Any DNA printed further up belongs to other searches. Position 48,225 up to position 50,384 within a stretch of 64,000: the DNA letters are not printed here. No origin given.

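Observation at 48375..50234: Single-ORF fusion of an NMNAT/NadM-like nucleotidyltransferase to an archaeal-type iPGM domain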

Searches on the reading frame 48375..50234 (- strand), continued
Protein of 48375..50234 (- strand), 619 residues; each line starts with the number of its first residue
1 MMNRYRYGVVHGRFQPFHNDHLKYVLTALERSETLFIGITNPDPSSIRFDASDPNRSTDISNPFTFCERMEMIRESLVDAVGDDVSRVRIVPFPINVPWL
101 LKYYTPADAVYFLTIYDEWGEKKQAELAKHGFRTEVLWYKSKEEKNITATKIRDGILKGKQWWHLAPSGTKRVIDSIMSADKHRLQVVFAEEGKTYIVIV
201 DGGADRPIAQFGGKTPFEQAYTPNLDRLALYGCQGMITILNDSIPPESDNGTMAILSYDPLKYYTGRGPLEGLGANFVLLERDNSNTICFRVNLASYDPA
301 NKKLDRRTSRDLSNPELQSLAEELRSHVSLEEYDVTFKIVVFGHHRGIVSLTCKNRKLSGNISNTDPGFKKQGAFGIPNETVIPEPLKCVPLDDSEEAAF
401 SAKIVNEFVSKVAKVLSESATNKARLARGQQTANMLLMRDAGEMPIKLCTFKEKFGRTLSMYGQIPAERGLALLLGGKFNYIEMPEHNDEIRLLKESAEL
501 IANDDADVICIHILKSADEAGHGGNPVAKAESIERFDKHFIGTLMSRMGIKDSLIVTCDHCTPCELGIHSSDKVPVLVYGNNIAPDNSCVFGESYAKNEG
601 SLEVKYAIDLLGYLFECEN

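Call 38: search_protein_families(library=pfam, proteins=[L022:8402-9838:+, L022:9864-11306:+, L022:11472-12449:+, L022:13511-15106:+, L022:15087-16646:+, L022:2893-4020:-, L022:1128-2240:+, L020:5953-8580:-, L051:7085-8623:+, L051:5758-7083:+], max_evalue=0.01)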
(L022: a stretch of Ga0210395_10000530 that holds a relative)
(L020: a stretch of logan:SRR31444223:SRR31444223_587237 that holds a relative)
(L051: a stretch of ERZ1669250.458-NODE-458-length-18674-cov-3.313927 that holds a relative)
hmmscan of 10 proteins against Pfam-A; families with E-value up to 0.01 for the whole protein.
L022:8402-9838:+ (478 aa): 2 families
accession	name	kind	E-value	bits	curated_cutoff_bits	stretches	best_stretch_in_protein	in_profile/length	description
PF00171.27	Aldedh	-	1.5e-141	472.6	23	1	15-465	4-461/461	Aldehyde dehydrogenase family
PF05893.19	LuxC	-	0.0067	15.8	21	0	135-287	86-241/401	Acyl-CoA reductase (LuxC)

L022:9864-11306:+ (480 aa): 2 families
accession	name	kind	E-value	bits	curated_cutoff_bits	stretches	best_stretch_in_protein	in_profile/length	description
PF04185.19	Phosphoesterase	-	1.1e-73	248.9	23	1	61-456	1-355/356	Phosphoesterase family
PF00884.28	Sulfatase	-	8e-06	25.8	25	1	313-444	175-289/301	Sulfatase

L022:11472-12449:+ (325 aa): 1 family
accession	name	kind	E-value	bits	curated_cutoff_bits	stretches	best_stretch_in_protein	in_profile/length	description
PF02417.20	Chromate_transp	-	1.2e-32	113.7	28.6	1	158-321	2-166/166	Chromate transporter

L022:13511-15106:+ (531 aa): 1 family
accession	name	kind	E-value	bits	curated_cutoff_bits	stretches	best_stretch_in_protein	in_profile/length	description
PF24696.1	UGSC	-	1.1e-38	133.5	25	1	5-172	2-171/172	UGSC family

L022:15087-16646:+ (519 aa): 2 families
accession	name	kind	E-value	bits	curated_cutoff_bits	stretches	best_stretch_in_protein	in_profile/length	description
PF00939.25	Na_sulph_symp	-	1.7e-95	321.2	27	1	40-518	5-471/472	Sodium:sulfate symporter transmembrane region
PF03600.22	CitMHS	-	5.4e-26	91.9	31.9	2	77-446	2-322/336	Citrate transporter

L022:2893-4020:- (375 aa): 2 families
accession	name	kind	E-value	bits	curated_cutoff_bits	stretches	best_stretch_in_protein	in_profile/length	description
PF02776.23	TPP_enzyme_N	-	7e-16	58.5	26.8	1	3-109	4-108/119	Thiamine pyrophosphate enzyme, N-terminal TPP binding domain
PF02775.26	TPP_enzyme_C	-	8.2e-14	52.1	21.9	1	236-347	26-149/151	Thiamine pyrophosphate enzyme, C-terminal TPP binding domain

L022:1128-2240:+ (370 aa): 0 families

L020:5953-8580:- (875 aa): 1 family
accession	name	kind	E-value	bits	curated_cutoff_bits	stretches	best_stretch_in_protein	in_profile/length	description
PF13091.12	PLDc_2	-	5.4e-10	39.7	27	1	18-140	10-132/132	PLD-like domain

L051:7085-8623:+ (512 aa): 5 families
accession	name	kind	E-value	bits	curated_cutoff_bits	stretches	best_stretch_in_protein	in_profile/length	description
PF00591.27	Glycos_transf_3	-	2.8e-12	47.3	27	1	159-382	2-252/253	Glycosyl transferase family, a/b domain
PF01568.27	Molydop_binding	-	6.1e-09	36.3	26.8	1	12-64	27-78/110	Molydopterin dinucleotide binding domain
PF02885.22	Glycos_trans_3N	-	3.4e-06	27.2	26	1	91-151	3-63/63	Glycosyl transferase family, helical bundle domain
PF07831.19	PYNP_C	-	4.4e-06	26.7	27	1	424-483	5-71/75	Pyrimidine nucleoside phosphorylase C-terminal domain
PF02359.24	CDC48_N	-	7.5e-05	23.3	35.1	1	4-81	2-81/85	Cell division protein 48 (CDC48), N-terminal domain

L051:5758-7083:+ (441 aa): 2 families
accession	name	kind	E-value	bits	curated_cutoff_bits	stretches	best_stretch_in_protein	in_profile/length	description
PF00016.26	RuBisCO_large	-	2e-87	293.7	30.1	1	153-435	11-299/299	Ribulose bisphosphate carboxylase large chain, catalytic domain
PF02788.21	RuBisCO_large_N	-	1e-43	148.8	20.7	1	18-131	1-120/120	Ribulose bisphosphate carboxylase large chain, N-terminal domain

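Call 39: search_protein_families(library=pfam, proteins=[L004:8069-8989:-, L004:9242-9904:-, L004:11948-12871:-, L004:13676-15691:+, L004:5803-7980:-, L008:8031-8888:+, L008:7215-7928:-, L008:12156-13031:+, L008:13258-13932:+, L008:5655-7079:-], max_evalue=0.01)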
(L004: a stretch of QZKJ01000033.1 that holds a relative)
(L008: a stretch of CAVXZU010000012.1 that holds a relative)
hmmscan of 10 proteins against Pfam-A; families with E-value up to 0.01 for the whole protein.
L004:8069-8989:- (306 aa): 1 family
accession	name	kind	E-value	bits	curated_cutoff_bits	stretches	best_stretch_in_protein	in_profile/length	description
PF00294.29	PfkB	-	1.2e-35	123.7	25.8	1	38-301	32-299/302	pfkB family carbohydrate kinase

L004:9242-9904:- (220 aa): 2 families
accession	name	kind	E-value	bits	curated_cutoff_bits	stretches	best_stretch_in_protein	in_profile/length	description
PF13263.12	PHP_C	-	1.9e-14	53.3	21.3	1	161-212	2-53/56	PHP-associated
PF02811.25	PHP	-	3e-11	44.4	26.4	1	29-91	1-64/164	PHP domain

L004:11948-12871:- (307 aa): 1 family
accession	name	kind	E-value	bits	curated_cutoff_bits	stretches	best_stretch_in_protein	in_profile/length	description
PF03692.20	CxxCxxCC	-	6.3e-10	40.1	23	1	38-128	4-73/85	Putative zinc- or iron-chelating domain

L004:13676-15691:+ (671 aa): 4 families
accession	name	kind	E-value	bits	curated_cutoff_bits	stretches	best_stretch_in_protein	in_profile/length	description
PF00890.30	FAD_binding_2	-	9.2e-10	38.7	20.4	1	25-269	1-250/414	FAD binding domain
PF02910.25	Succ_DH_flav_C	-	0.00079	19.8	20.8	1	592-652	49-107/130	Fumarate reductase flavoprotein C-term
PF01266.30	DAO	-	0.0094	15.9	27.9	0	25-110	1-87/353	FAD dependent oxidoreductase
PF07992.20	Pyr_redox_2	-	0.0099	15.8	26.1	0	25-64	2-34/291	Pyridine nucleotide-disulphide oxidoreductase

L004:5803-7980:- (725 aa): 8 families
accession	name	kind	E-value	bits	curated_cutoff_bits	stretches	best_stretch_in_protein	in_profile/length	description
PF05116.19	S6PP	-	3.7e-78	263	20.3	1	488-724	2-247/247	Sucrose-6F-phosphate phosphohydrolase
PF00534.26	Glycos_transf_1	-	1.5e-19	70.6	26.4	1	261-436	11-170/172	Glycosyl transferases group 1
PF08282.18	Hydrolase_3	-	8.6e-16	58.9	20.9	1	600-695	141-235/255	haloacid dehalogenase-like hydrolase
PF13692.12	Glyco_trans_1_4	-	4.5e-13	50.1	27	1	344-423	63-141/142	Glycosyl transferases group 1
PF13439.12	Glyco_transf_4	-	9.3e-12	45.7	28.5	1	31-226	2-169/170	Glycosyltransferase Family 4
PF13579.12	Glyco_trans_4_4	-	1.5e-10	42.1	29.7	1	31-202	1-140/158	Glycosyl transferase 4-like domain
PF00862.26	GT-B_Sucrose_synth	-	4.6e-10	39.2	23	1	9-202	17-222/290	Sucrose synthase first GT-B domain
PF20706.3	GT4-conflict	-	0.002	17.6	26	0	360-398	283-321/385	Family 4 Glycosyltransferase in conflict systems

L008:8031-8888:+ (285 aa): 1 family
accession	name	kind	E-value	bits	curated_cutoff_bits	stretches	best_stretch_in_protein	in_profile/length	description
PF01261.30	AP_endonuc_2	-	2.9e-18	66.9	31.1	1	21-250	3-243/249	Xylose isomerase-like TIM barrel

L008:7215-7928:- (237 aa): 0 families

L008:12156-13031:+ (291 aa): 1 family
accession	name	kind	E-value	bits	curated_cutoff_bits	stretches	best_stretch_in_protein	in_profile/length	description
PF01875.22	Memo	-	1.1e-32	113.8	27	1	23-288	8-269/269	Memo-like protein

L008:13258-13932:+ (224 aa): 1 family
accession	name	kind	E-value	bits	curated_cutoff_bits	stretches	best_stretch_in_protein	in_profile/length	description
PF11185.13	DUF2971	-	8e-06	27.6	22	1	128-196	1-89/89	Protein of unknown function (DUF2971)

L008:5655-7079:- (474 aa): 0 families

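Call 53: search_protein_representatives(protein=window:48375-50234:-)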
Query: 619 residues. Proteins with E-value up to 0.001 (for the whole library): 3835; up to 1e-10: 1851; up to 1e-30: 269. The best 150 are listed.
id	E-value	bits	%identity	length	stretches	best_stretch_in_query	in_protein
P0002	2.5e-271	918.0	65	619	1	2-617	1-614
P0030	1.7e-114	400.0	48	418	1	198-616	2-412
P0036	2.6e-113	396.1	47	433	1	193-616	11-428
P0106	4.6e-111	388.7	48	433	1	192-612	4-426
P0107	4.1e-103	362.4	46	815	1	198-616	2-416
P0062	1.2e-101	357.6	46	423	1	196-600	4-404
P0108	3.6e-93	329.6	43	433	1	194-614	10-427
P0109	8.2e-93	328.4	42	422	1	194-616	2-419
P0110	1.3e-89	317.8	41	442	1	192-612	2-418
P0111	3.2e-80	286.8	39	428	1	197-595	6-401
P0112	4.3e-80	286.4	39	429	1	194-604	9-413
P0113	8.3e-74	265.6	38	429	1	194-608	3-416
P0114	2.3e-68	247.7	42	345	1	288-613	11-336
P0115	2.8e-65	237.5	39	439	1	196-614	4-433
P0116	4.3e-65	236.9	37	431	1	197-604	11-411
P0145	3.0e-54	201.0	39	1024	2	4-138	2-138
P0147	6.7e-54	199.9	30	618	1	8-616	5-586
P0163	4.7e-50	187.2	35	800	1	189-616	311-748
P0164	5.0e-50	187.1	36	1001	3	7-176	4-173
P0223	6.3e-40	153.7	34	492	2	190-432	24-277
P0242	9.1e-38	146.6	43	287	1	7-176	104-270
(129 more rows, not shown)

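Call 54: search_protein_families(library=pfam, proteins=[P0145, P0164, P0147, P0107, P0163, P0242, P0223], max_evalue=0.001)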
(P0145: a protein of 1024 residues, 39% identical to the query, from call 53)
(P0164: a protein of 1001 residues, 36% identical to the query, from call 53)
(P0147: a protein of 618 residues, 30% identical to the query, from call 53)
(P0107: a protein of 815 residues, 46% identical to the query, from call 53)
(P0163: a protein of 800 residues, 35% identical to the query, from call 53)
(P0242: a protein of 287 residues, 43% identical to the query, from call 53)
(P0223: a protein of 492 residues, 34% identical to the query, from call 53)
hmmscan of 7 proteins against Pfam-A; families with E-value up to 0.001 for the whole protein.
P0145 (1024 aa): 4 families
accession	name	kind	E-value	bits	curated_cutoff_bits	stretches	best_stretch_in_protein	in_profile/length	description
PF01467.32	CTP_transf_like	-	2.3e-10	41.2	21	1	8-90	2-73/133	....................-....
PF00931.28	NB-ARC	-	1.2e-09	38.2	23.5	1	387-533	3-139/248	NB-ARC domain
PF05729.18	NACHT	-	5.8e-06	26.7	26.7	1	403-531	3-130/167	NACHT domain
PF13424.12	TPR_12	-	0.00056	20.5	30.1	0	869-906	19-60/77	Tetratricopeptide repeat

P0164 (1001 aa): 10 families
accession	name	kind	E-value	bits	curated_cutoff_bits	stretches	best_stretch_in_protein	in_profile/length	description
PF00931.28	NB-ARC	-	6.5e-17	62.1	23.5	1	547-784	3-222/248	NB-ARC domain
PF01467.32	CTP_transf_like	-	1.1e-16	61.6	21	2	7-149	2-131/133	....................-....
PF20720.3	nSTAND3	-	6.4e-07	29.6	27.2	1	548-598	6-54/155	Novel STAND NTPase 3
PF01637.24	ATPase_2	-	1.8e-06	28.3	33.2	1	556-762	17-223/225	ATPase domain predominantly from Archaea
PF20703.3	nSTAND1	-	2e-05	24.9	27.1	1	543-705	17-160/379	Novel STAND NTPase 1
PF05729.18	NACHT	-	2e-05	24.9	26.7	1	561-734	2-161/167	NACHT domain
PF13676.11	TIR_2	-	0.00012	23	28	1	384-471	3-93/122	TIR domain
PF01582.25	TIR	-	0.00027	21.2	21.3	1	424-470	51-97/179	TIR domain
PF24883.2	NPHP3_N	-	0.00074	20.2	24.8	0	547-587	10-50/164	Nephrocystin 3, N-terminal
PF13401.12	AAA_22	-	0.00084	20.1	27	0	558-675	4-97/130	AAA domain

P0147 (618 aa): 3 families
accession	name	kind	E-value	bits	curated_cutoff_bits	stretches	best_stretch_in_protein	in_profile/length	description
PF01676.23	Metalloenzyme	-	2.4e-31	109.6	24.3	1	183-582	2-247/252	Metalloenzyme superfamily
PF10143.14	PhosphMutase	-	1.3e-16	61.3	21.5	1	218-393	1-170/170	2,3-bisphosphoglycerate-independent phosphoglycerate mutase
PF01467.32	CTP_transf_like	-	2.9e-07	31.2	21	1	8-147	3-132/133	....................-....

P0107 (815 aa): 4 families
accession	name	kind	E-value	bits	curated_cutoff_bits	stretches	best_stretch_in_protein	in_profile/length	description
PF00113.28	Enolase_C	-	5.6e-46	157.6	21.5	1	553-812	5-280/296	Enolase, C-terminal TIM barrel domain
PF10143.14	PhosphMutase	-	3.9e-27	95.6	21.5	1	33-224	1-170/170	2,3-bisphosphoglycerate-independent phosphoglycerate mutase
PF01676.23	Metalloenzyme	-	1.3e-25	90.8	24.3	1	1-389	5-228/252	Metalloenzyme superfamily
PF03952.21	Enolase_N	-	7e-11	42.9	35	1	425-539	1-130/131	Enolase, N-terminal domain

P0163 (800 aa): 2 families
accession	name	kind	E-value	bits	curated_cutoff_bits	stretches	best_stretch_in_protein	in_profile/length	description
PF10143.14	PhosphMutase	-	6.7e-34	117.7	21.5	1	354-554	2-170/170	2,3-bisphosphoglycerate-independent phosphoglycerate mutase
PF01676.23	Metalloenzyme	-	5.8e-29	101.8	24.3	2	626-742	131-245/252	Metalloenzyme superfamily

P0242 (287 aa): 1 family
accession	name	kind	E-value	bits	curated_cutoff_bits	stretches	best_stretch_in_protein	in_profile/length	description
PF01467.32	CTP_transf_like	-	3e-05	24.7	21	1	107-174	2-58/133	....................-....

P0223 (492 aa): 2 families
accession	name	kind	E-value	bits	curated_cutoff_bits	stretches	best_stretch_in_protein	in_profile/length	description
PF10143.14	PhosphMutase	-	2.2e-34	119.2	21.5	1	67-267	2-170/170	2,3-bisphosphoglycerate-independent phosphoglycerate mutase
PF01676.23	Metalloenzyme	-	3.1e-29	102.7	24.3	1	27-487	1-224/252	Metalloenzyme superfamily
